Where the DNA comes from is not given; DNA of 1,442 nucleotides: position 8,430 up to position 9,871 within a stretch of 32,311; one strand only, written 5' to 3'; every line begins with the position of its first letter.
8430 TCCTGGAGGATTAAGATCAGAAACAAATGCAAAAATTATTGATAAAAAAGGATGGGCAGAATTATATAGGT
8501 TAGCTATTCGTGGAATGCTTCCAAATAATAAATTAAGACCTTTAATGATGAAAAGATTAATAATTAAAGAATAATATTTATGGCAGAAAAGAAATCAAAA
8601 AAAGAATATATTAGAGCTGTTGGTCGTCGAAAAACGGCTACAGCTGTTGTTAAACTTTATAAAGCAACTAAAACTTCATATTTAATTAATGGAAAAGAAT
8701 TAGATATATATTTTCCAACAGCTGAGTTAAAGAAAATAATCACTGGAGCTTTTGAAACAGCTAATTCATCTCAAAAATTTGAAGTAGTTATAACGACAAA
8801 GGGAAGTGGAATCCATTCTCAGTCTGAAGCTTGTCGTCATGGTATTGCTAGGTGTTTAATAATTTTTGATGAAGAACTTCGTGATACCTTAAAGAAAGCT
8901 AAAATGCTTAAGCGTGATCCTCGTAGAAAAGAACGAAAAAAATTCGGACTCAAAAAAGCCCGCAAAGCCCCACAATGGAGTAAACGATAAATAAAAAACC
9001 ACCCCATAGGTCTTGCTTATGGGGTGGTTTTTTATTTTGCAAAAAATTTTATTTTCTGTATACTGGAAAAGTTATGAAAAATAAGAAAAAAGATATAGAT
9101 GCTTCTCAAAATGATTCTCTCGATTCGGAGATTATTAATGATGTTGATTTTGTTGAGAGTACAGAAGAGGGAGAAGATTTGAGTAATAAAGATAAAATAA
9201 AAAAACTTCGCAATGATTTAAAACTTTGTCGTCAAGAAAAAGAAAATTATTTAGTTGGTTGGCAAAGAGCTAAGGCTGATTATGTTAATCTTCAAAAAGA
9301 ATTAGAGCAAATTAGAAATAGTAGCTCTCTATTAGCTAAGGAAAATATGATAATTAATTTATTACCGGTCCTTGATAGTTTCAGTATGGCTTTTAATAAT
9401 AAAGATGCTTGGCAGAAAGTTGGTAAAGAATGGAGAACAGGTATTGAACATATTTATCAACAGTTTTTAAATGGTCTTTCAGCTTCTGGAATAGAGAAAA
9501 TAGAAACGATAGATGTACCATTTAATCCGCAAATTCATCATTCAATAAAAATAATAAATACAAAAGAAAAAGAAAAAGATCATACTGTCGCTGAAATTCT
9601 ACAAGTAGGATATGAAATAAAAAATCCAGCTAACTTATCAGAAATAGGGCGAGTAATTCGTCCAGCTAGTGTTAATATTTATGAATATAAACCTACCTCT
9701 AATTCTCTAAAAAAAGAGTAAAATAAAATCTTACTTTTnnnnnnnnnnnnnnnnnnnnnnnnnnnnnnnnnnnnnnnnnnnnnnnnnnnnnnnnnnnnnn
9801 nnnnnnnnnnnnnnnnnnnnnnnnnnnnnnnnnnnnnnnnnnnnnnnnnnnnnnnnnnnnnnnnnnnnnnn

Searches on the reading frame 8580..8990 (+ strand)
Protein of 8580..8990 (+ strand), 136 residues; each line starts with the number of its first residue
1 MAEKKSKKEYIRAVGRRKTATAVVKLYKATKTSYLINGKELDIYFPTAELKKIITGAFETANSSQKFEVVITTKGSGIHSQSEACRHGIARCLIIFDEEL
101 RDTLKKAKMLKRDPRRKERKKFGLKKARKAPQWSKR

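Call 4: search_protein_families(library=pfam, proteins=[window:8580-8990:+], max_evalue=0.01)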
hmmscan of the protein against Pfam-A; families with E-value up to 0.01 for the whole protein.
window:8580-8990:+ (136 aa): 1 family
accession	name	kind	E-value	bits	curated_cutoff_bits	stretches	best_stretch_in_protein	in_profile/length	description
PF00380.25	Ribosomal_S9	-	5.8e-40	137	22.5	1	15-136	1-121/121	Ribosomal protein S9/S16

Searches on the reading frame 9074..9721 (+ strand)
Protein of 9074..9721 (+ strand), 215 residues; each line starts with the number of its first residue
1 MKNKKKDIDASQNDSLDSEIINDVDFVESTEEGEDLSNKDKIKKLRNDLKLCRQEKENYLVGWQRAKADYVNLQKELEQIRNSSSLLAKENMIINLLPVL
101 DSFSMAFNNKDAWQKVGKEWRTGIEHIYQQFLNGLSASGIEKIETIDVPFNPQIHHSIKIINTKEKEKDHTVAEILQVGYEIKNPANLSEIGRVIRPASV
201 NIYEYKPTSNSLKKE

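Call 4: search_protein_families(library=pfam, proteins=[window:9074-9721:+], max_evalue=0.01)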
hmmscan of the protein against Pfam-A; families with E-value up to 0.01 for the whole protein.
window:9074-9721:+ (215 aa): 1 family
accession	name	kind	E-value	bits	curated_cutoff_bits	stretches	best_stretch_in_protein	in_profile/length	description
PF01025.24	GrpE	-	1.9e-29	102.9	25.8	1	34-202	5-163/165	GrpE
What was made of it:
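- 9074..9721 (+): grpE: a conserved neighbour, convergent with the regulator, with its own promoter (9036-9064) after the rpsI terminator (8998-9034). It is not under the operator. Pfam GrpE E 1.9e-29 (call 4).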
